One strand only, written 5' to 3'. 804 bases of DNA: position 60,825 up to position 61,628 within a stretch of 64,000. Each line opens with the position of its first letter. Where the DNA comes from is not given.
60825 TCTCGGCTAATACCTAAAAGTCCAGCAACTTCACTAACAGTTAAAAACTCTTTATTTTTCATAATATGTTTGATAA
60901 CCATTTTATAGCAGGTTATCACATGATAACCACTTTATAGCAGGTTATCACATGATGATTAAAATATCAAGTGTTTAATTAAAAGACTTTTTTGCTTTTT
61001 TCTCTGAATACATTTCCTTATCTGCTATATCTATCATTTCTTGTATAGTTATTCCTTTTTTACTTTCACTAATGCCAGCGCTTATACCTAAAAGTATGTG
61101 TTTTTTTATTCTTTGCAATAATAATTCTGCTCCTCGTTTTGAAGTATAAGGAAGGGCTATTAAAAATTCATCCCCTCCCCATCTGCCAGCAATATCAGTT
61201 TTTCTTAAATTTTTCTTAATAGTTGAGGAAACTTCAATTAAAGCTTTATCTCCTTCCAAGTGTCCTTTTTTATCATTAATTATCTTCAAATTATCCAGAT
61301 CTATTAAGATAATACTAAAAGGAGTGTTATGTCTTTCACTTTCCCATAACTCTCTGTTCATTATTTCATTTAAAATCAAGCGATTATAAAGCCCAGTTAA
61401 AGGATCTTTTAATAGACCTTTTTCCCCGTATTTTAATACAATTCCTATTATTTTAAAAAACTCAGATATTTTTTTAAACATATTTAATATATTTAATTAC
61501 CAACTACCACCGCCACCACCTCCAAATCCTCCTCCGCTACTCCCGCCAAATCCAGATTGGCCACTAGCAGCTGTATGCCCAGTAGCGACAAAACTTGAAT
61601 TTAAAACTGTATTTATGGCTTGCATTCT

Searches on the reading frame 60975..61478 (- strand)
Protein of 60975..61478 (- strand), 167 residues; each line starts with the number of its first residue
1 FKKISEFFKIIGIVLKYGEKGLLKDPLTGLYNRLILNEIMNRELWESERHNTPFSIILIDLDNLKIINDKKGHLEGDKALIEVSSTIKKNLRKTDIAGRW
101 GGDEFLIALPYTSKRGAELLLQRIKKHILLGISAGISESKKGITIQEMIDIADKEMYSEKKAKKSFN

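Call 65: search_protein_families(library=pfam, proteins=[window:60975-61478:-], max_evalue=0.0001)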
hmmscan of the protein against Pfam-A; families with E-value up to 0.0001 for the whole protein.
window:60975-61478:- (167 aa): 1 family
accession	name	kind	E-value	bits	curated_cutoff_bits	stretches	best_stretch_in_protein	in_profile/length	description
PF00990.26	GGDEF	-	2.4e-36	125.4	23.8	1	24-164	3-159/161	Diguanylate cyclase, GGDEF domain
